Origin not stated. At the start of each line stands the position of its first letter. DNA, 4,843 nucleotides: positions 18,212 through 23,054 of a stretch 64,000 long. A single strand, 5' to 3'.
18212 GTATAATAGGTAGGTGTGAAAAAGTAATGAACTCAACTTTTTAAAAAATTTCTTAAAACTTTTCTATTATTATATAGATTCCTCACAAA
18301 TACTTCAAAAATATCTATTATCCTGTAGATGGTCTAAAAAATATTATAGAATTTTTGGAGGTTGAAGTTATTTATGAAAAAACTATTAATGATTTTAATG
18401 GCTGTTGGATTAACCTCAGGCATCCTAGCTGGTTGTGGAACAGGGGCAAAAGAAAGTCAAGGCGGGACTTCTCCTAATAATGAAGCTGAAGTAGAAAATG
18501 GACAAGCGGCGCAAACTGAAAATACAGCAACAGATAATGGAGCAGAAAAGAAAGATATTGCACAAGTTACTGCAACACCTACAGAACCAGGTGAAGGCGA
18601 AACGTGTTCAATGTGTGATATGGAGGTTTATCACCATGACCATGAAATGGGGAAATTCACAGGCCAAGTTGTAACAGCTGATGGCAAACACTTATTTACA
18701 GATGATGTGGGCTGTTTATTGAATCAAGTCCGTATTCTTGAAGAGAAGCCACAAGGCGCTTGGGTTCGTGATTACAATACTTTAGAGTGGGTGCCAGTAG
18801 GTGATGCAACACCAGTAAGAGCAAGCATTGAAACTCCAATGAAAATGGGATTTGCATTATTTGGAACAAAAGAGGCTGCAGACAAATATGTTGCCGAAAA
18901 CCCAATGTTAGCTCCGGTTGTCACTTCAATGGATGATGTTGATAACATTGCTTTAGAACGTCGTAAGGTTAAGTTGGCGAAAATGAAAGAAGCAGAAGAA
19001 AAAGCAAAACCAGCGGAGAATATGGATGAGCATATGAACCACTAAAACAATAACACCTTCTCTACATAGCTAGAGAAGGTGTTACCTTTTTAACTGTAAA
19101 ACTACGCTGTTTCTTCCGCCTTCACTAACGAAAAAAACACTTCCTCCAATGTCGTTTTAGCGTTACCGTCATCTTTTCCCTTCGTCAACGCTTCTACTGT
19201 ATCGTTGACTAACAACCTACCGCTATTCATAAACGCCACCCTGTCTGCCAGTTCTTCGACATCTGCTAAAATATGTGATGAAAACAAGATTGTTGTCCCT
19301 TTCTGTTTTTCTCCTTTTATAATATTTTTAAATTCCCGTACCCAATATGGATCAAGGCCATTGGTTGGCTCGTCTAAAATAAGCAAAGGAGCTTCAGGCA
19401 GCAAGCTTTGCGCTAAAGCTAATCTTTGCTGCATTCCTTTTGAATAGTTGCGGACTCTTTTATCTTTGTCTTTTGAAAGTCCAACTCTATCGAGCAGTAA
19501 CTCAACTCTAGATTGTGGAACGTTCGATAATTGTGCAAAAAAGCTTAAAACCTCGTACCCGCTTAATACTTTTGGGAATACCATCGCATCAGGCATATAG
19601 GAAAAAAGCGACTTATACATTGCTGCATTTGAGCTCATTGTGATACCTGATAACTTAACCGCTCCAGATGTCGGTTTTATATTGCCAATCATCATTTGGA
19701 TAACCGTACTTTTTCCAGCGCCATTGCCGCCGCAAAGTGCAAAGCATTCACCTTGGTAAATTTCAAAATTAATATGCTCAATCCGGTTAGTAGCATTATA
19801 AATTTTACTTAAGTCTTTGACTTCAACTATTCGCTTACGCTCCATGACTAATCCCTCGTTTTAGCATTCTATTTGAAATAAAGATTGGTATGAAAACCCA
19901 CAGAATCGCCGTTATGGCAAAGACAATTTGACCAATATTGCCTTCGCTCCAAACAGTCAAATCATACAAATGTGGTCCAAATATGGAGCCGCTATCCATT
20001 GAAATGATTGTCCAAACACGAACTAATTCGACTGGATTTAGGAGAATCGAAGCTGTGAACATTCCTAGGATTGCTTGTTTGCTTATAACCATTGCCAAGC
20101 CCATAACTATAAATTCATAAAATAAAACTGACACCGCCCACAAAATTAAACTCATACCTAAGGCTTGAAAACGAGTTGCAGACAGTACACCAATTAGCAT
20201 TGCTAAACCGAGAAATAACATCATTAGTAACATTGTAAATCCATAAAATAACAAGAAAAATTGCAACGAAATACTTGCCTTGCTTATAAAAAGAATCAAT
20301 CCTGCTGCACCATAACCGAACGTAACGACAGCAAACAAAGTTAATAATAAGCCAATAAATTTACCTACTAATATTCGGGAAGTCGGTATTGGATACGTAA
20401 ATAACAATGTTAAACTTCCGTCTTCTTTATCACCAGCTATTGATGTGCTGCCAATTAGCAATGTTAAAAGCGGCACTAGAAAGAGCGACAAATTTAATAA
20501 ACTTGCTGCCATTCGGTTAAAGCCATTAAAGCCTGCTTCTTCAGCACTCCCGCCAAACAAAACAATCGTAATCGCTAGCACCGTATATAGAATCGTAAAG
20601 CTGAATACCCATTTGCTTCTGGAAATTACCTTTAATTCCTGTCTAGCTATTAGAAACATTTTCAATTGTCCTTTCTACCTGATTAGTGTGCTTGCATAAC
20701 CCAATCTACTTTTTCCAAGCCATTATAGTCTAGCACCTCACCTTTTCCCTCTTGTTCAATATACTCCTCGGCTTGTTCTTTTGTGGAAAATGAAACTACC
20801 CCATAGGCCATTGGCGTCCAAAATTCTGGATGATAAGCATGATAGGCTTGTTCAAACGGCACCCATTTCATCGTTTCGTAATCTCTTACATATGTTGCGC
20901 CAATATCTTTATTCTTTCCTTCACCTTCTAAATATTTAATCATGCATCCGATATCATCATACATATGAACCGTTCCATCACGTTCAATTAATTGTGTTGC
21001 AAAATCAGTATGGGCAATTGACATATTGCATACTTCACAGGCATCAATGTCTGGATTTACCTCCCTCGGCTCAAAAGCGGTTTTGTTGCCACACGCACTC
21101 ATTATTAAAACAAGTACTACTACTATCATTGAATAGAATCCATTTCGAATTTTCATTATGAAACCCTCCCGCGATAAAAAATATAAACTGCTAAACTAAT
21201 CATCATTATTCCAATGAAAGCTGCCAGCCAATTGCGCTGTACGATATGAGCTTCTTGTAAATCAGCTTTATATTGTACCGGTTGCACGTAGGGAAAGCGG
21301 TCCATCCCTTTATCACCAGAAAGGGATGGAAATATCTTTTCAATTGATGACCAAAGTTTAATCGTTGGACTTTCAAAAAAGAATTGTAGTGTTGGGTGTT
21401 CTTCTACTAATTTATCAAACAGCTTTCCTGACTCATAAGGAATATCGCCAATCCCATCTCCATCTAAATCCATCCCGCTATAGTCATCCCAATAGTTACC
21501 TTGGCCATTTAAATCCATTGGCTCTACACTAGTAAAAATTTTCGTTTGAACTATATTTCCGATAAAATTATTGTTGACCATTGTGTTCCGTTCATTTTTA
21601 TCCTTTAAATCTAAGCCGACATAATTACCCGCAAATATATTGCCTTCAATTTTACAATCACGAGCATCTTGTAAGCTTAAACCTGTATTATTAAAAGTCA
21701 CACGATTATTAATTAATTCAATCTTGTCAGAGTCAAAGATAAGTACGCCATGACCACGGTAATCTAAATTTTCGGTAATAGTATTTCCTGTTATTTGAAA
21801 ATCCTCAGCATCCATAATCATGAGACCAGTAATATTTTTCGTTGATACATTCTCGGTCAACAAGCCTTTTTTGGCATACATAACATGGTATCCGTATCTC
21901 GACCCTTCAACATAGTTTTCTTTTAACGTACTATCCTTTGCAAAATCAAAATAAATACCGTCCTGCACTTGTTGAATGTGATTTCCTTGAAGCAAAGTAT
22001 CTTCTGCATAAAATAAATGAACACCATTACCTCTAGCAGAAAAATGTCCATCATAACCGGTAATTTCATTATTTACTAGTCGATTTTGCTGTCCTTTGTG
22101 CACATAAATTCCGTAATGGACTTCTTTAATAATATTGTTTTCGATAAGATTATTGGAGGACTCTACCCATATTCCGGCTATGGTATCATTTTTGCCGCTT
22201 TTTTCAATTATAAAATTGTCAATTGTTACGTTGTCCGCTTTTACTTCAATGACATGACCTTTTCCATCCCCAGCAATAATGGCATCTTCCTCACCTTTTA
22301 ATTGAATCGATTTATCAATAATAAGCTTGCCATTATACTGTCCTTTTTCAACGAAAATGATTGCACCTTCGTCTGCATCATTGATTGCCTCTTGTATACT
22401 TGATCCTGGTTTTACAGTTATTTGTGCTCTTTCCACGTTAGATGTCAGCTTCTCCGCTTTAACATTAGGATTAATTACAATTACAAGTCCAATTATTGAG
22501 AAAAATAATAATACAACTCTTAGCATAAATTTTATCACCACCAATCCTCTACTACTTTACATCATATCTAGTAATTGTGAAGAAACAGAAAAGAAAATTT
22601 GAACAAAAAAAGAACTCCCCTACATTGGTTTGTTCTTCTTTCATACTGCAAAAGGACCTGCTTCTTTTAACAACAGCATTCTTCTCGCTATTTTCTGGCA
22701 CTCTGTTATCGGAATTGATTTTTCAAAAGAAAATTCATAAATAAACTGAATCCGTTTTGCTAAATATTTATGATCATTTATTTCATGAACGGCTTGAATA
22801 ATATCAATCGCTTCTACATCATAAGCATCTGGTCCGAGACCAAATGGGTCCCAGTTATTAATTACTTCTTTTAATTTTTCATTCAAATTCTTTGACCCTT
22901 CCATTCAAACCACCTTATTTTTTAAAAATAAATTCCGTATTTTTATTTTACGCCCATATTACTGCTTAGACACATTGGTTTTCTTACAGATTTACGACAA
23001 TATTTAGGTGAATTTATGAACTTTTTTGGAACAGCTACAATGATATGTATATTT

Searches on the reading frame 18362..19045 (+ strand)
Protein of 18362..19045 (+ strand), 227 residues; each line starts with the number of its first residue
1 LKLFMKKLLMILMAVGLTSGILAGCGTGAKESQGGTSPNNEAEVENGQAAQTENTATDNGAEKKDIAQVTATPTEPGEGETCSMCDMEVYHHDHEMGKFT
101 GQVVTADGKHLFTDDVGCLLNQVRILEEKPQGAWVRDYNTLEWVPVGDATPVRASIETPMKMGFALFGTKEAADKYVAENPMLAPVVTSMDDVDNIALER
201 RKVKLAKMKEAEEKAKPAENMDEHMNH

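Call 57: search_protein_families(library=pfam, proteins=[window:18362-19045:+], max_evalue=0.001)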
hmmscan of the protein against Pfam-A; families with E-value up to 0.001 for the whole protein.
window:18362-19045:+ (227 aa): 1 family
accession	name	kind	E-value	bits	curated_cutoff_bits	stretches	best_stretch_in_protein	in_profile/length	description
PF05573.18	NosL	-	1.5e-05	25.8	24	1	75-180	3-116/131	NosL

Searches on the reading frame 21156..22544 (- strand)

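Call 57: search_protein_families(library=pfam, proteins=[window:21156-22544:-], max_evalue=0.001)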
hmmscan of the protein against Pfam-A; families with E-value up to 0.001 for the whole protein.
window:21156-22544:- (462 aa): 2 families
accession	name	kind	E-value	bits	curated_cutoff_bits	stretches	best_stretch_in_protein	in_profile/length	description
PF05048.19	NosD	-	5.2e-37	127.8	23.6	2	157-357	1-212/212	Periplasmic copper-binding protein (NosD)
PF13229.12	Beta_helix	-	8.4e-26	90.9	25.9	3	171-285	22-137/158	Right handed beta helix region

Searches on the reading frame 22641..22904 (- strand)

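Call 57: search_protein_families(library=pfam, proteins=[window:22641-22904:-], max_evalue=0.001)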
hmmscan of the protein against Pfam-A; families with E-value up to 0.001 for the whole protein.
window:22641-22904:- (87 aa): 1 family
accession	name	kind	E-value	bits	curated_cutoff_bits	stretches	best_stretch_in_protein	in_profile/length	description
PF08958.15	DUF1871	-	8.1e-31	106.7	22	1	11-83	2-74/77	Domain of unknown function (DUF1871)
